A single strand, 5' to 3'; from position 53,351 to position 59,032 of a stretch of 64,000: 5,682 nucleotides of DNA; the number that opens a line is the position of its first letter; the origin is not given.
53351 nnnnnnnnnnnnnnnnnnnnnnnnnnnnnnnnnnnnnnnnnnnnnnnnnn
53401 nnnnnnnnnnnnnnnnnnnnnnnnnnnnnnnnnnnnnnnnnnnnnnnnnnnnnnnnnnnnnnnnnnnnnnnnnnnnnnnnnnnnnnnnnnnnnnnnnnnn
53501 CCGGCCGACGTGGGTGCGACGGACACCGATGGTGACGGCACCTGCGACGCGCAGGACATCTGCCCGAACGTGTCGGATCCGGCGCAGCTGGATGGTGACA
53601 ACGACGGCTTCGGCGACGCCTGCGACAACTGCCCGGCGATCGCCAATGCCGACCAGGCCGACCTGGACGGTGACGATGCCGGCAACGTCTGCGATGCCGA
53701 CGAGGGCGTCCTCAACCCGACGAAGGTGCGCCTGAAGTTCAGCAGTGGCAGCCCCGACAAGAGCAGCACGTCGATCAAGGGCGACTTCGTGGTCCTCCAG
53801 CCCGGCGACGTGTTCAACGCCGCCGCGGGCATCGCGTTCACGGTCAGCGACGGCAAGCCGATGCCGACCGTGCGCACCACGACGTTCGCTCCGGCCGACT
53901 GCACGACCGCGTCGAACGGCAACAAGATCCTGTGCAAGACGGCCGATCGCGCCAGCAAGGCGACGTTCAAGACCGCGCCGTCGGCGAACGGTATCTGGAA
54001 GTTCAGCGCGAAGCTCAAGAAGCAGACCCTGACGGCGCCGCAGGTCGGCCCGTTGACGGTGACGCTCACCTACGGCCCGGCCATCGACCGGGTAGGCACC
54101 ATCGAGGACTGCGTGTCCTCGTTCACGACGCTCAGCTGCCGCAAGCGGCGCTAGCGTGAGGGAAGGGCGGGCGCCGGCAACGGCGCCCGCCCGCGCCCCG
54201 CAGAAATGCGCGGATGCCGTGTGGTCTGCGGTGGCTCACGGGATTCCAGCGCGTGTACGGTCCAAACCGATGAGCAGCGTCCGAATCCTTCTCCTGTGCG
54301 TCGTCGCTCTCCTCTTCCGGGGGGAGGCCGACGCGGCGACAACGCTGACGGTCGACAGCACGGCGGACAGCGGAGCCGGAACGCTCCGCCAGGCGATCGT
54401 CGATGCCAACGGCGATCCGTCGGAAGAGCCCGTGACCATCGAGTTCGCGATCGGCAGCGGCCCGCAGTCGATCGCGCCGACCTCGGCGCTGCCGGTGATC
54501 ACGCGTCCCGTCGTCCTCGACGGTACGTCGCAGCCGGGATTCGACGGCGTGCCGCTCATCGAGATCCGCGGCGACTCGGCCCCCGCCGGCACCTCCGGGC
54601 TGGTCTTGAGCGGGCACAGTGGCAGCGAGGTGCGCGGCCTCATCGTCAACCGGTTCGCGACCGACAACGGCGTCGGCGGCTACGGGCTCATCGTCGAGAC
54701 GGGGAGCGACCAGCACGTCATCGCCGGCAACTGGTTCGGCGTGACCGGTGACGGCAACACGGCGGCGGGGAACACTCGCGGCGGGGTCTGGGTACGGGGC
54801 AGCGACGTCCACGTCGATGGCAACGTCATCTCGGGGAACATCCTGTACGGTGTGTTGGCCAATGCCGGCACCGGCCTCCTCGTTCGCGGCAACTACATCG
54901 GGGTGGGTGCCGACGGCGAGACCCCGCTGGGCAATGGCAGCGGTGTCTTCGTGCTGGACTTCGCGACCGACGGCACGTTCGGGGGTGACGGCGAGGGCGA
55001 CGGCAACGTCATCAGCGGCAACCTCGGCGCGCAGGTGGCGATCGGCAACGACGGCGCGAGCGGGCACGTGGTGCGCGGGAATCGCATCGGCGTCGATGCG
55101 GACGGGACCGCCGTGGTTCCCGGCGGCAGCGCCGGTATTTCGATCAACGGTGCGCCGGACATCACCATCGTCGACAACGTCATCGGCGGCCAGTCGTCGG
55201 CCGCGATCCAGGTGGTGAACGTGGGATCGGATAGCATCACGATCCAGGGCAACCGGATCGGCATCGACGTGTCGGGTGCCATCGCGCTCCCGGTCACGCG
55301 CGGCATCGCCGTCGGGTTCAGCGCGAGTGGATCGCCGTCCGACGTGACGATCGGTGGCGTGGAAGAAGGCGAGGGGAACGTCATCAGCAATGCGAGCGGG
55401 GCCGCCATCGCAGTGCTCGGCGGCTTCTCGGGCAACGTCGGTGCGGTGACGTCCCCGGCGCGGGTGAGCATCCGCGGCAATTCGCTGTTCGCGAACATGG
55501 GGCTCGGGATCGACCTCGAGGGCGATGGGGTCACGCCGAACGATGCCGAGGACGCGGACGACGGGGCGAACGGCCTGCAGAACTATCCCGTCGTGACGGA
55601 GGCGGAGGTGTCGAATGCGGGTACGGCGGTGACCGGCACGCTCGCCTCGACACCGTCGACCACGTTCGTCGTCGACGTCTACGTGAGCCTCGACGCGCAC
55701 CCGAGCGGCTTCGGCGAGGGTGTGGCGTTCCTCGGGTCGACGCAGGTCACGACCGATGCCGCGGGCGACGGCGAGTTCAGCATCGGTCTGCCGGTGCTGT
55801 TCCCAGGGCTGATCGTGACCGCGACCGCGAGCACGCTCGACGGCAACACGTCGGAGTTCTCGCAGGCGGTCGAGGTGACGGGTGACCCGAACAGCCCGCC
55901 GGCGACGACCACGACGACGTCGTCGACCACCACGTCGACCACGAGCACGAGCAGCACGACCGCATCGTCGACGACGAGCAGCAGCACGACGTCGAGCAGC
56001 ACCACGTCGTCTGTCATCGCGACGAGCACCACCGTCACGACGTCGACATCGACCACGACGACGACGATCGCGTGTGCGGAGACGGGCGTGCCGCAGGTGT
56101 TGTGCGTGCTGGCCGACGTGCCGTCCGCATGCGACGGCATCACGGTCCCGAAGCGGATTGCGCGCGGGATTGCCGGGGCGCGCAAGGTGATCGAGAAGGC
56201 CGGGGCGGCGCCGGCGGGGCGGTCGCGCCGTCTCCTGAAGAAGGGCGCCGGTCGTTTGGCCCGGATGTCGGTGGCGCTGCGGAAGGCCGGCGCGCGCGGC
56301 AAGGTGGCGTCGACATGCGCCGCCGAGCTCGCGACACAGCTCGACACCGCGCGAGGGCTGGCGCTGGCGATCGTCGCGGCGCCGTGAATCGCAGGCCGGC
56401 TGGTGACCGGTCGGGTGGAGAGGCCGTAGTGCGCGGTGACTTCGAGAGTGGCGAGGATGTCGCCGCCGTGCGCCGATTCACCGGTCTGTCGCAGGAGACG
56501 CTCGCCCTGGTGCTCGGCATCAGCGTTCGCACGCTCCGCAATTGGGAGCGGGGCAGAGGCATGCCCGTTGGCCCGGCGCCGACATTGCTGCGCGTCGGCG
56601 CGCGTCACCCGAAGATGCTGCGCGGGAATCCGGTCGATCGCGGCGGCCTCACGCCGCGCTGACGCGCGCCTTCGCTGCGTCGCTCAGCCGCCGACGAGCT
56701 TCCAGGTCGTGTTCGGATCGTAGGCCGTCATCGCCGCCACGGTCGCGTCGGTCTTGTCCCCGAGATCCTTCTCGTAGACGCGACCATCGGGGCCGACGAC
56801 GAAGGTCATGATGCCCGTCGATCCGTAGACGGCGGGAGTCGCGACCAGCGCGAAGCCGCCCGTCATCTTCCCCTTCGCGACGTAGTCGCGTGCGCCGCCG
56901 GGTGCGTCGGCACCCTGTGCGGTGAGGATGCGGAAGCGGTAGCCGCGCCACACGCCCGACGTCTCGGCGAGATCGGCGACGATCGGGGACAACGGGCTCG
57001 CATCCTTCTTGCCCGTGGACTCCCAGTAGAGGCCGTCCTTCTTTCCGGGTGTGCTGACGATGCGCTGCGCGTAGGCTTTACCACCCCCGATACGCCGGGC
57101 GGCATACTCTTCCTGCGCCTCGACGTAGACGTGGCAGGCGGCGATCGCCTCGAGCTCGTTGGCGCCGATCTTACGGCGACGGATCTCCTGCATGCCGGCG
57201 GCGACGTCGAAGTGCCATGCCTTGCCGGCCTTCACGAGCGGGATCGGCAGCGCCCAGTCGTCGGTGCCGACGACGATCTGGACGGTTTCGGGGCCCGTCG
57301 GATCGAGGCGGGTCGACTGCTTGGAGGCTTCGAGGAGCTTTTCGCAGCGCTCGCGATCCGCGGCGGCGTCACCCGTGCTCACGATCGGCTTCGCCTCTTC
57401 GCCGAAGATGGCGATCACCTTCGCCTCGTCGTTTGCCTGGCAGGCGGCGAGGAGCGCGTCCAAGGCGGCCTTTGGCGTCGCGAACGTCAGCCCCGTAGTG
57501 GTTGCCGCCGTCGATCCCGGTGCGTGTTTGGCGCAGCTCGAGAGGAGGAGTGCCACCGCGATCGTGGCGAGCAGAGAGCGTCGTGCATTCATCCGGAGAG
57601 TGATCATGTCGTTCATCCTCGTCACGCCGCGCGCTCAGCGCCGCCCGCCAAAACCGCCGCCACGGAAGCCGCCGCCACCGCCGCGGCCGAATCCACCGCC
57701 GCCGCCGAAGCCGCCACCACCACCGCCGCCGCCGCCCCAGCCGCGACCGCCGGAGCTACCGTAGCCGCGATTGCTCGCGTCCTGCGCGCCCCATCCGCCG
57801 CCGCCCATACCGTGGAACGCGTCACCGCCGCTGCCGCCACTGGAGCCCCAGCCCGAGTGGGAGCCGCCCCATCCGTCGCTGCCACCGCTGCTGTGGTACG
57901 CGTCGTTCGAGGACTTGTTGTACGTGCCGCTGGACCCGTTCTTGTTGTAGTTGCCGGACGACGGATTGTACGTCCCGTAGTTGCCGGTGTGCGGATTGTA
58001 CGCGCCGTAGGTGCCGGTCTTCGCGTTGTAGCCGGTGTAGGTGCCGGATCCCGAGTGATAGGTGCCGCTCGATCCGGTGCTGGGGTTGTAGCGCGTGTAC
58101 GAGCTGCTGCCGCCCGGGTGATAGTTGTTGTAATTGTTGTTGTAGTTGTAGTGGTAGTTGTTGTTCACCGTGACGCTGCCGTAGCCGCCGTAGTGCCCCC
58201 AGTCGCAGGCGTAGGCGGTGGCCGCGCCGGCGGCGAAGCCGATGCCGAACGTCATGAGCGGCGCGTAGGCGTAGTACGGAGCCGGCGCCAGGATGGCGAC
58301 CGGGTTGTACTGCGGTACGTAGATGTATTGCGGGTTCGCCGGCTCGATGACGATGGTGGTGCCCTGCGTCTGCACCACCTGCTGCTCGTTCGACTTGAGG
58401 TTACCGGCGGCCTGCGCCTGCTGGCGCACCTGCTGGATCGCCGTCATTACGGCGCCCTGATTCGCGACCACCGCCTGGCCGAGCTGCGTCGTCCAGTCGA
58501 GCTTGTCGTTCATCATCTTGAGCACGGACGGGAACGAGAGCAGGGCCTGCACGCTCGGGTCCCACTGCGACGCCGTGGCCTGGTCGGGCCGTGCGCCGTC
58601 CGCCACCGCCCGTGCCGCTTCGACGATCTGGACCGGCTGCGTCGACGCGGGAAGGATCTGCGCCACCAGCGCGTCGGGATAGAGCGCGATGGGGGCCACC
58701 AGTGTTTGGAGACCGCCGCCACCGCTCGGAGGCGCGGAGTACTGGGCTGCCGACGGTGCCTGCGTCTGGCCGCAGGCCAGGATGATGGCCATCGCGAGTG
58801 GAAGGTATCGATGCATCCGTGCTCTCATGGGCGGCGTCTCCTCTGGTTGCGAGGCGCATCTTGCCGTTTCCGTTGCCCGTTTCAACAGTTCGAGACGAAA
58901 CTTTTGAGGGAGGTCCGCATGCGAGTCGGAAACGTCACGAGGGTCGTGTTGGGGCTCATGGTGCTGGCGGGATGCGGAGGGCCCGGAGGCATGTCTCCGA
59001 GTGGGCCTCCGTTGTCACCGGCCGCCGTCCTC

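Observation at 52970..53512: Six tandem repeats with the exact cysteine spacing of the metazoan ADAM disintegrin loop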

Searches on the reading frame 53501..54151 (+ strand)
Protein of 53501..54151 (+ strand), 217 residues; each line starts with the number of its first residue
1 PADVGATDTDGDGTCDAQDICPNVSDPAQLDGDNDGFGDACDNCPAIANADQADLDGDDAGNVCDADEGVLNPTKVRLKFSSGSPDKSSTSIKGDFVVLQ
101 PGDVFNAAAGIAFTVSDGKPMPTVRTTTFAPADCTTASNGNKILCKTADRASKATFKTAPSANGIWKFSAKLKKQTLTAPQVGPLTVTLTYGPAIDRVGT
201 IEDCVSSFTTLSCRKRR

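Call 55: predict_structure(alignment_id=A3)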
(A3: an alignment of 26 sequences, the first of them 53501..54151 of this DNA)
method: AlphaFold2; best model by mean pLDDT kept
length: 217 residues; sequences in the alignment: 26
mean_pLDDT: 77.6   pTM: 0.67
mean pLDDT of the five models: 77.6, 77.2, 73.3, 72.9, 70.8
residues with pLDDT >= 90: 95; 70-90: 48; 50-70: 44; < 50: 30
segments of 3 or more residues with pLDDT < 50: 1-5, 24-26, 44-55, 59-67
pLDDT, mean of each block of 10 residues (from residue 1): 48 57 52 58 45 47 51 93 80 90 84 93 93 91 95 92 88 88 94 89 92 88
secondary structure, 60 per line:
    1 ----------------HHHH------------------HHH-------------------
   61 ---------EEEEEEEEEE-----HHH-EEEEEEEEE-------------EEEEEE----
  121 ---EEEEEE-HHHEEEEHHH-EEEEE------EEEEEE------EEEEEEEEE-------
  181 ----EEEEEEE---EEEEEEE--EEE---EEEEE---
elements in order: H17-20 E70-79 E89-97 E111-116 E124-129 E134-137 E142-146 E153-158 E165-173 E185-191 E195-201 E204-206 E210-214

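Call 58: fold_search(model_id=the predicted structure, library=pdb)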
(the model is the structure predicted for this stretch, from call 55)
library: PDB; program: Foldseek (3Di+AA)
matches with E <= 10: 1183; with E <= 0.001: 0
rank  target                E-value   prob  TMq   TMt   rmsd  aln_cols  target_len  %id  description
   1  9eq7_A                1.8e-02  0.84  0.27  0.30   8.3       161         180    6  Halobacterium salinarum archaellum filament (released 2024-07-17)
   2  2ivf_C                3.8e-02  0.66  0.25  0.26   8.8       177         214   11  Ethylbenzene dehydrogenase from Aromatoleum aromaticum (released 2006-09-14)
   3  5j67_B                4.3e-02  0.89  0.30  0.14   8.1       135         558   13  Structure of Astrotactin-2, a conserved vertebrate-specific and perforin-like membrane protein involved in neuronal de (released 2016-05-25)
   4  5u4l_B                4.5e-02  0.54  0.23  0.31   8.4       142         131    7  RTA-V1C7_G29R-high-salt (released 2017-12-13)
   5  6mph_Q                4.7e-02  0.84  0.27  0.39   7.6       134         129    9  Cryo-EM structure at 3.8 A resolution of HIV-1 fusion peptide-directed antibody, DF1W-a.01, elicited by vaccination of (released 2019-07-24)
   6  9oz8_C                5.0e-02  0.14  0.14  0.05  15.6       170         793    8  Cryo-EM structure of chicken NEL dimer bound with one human NICOL. (released 2026-02-25)
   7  9eq7_J                5.3e-02  0.66  0.27  0.31   8.0       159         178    6  Halobacterium salinarum archaellum filament (released 2024-07-17)
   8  7ofq_B                6.6e-02  0.69  0.29  0.29   8.6       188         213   11  The archaellum of Methanocaldococcus villosus (released 2022-01-19)
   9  2pnd                  6.6e-02  0.44  0.19  0.29   9.5       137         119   14  Structure or murine CRIg (released 2007-05-01)
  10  5u4m_B                6.6e-02  0.44  0.23  0.32   8.7       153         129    8  RTA-V1C7-G29R-no_salt (released 2017-12-13)
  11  9srg                  6.6e-02  0.25  0.14  0.18  12.4       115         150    5  Prenylated FMN oxidative maturase PhdC, FMN-bound (released 2025-12-17)
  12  5j0f_A                7.0e-02  0.82  0.29  0.46   6.2       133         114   10  Monomeric Human Cu,Zn Superoxide dismutase, loops IV and VII deleted, apo form, circular permutant P4/5 (released 2017-02-01)
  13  9nk1                  7.0e-02  0.18  0.13  0.17  12.1       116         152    6  Prenylated-FMN maturase PhdC from Mycolicibacterium fortuitum bound to flavin mononucleotide (released 2026-02-18)
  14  5j67_D                7.4e-02  0.85  0.31  0.15   6.1       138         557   12  Structure of Astrotactin-2, a conserved vertebrate-specific and perforin-like membrane protein involved in neuronal de (released 2016-05-25)
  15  7mxf_A                7.4e-02  0.38  0.19  0.16   8.2       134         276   12  CD1c with antigen analogue 2 (released 2021-11-17)
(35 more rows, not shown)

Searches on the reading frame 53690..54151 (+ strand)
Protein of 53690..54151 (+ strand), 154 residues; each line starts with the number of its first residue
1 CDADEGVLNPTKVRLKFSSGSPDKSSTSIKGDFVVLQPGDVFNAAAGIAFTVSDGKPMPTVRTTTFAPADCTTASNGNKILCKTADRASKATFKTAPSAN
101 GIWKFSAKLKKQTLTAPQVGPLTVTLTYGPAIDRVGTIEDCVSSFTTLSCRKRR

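Call 27: search_protein_families(library=pfam, proteins=[window:53690-54151:+], max_evalue=0.01)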
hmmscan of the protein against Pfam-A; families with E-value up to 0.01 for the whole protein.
window:53690-54151:+ (154 aa): 0 families

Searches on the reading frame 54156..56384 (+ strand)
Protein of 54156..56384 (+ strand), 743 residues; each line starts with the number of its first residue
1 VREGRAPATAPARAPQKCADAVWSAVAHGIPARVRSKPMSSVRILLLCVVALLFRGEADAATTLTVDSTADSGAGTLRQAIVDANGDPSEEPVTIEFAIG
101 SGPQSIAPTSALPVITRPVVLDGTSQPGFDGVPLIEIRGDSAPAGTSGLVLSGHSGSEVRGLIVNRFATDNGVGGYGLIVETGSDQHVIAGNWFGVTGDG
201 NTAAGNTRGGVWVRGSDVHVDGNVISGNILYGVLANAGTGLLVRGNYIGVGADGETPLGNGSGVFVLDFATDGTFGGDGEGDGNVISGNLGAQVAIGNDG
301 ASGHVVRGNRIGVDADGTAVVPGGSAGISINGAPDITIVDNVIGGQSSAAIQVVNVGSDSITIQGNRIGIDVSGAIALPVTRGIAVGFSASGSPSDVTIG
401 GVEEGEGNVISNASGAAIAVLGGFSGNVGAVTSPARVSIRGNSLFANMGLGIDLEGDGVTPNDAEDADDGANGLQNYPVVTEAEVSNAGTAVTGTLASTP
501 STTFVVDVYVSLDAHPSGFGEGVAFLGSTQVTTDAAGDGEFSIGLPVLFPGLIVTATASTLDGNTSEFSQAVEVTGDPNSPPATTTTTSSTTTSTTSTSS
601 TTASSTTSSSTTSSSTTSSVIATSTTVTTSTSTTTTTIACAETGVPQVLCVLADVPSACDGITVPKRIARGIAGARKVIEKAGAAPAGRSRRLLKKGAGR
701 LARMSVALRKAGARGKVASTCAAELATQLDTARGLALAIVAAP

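Call 27: search_protein_families(library=pfam, proteins=[window:54156-56384:+], max_evalue=0.01)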
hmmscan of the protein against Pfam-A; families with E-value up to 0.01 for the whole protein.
window:54156-56384:+ (743 aa): 2 families
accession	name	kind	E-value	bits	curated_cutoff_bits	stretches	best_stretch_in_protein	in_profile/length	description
PF13229.12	Beta_helix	-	4.6e-07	30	25.9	2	196-368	11-158/158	Right handed beta helix region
PF05048.19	NosD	-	0.0066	16.4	23.6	1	171-265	59-132/212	Periplasmic copper-binding protein (NosD)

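Call 60: search_protein_families(library=ncbifam, proteins=[window:54156-56384:+], max_evalue=0.01)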
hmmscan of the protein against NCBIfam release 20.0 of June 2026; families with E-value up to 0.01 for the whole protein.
window:54156-56384:+ (743 aa): 0 families

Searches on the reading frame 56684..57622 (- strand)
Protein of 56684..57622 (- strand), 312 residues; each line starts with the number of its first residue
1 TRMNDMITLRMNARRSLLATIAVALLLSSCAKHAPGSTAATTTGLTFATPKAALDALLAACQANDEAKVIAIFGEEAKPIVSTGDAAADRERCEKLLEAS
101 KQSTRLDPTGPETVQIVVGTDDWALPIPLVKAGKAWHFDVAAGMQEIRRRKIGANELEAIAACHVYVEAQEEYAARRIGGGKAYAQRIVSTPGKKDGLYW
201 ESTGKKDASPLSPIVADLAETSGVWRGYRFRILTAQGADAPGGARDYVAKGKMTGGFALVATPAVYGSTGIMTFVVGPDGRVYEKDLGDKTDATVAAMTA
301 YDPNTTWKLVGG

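Call 27: search_protein_families(library=pfam, proteins=[window:56684-57622:-], max_evalue=0.01)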
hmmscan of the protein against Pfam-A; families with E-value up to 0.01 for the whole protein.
window:56684-57622:- (312 aa): 1 family
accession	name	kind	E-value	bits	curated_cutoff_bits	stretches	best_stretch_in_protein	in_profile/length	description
PF11453.13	DUF2950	-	4.9e-97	324.8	20.2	1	46-310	3-274/274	Protein of unknown function (DUF2950)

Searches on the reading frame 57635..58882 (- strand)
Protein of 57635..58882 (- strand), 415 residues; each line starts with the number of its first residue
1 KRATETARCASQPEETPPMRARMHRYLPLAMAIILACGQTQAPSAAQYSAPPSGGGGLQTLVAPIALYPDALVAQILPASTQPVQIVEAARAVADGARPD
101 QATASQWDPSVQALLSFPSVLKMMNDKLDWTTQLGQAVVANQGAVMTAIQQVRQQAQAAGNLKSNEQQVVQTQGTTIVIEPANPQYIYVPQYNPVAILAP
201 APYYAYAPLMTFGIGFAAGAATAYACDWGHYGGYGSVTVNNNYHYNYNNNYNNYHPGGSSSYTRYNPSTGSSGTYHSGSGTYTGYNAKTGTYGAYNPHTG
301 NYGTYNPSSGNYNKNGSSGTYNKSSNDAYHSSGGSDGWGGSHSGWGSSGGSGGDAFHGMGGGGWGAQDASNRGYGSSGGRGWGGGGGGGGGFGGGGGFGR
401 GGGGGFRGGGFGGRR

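Call 27: search_protein_families(library=pfam, proteins=[window:57635-58882:-], max_evalue=0.01)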
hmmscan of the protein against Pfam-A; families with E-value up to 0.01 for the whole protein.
window:57635-58882:- (415 aa): 1 family
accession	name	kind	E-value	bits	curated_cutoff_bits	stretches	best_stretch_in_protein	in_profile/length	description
PF11737.13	DUF3300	-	3.4e-54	184.2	25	1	58-253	5-217/227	Protein of unknown function (DUF3300)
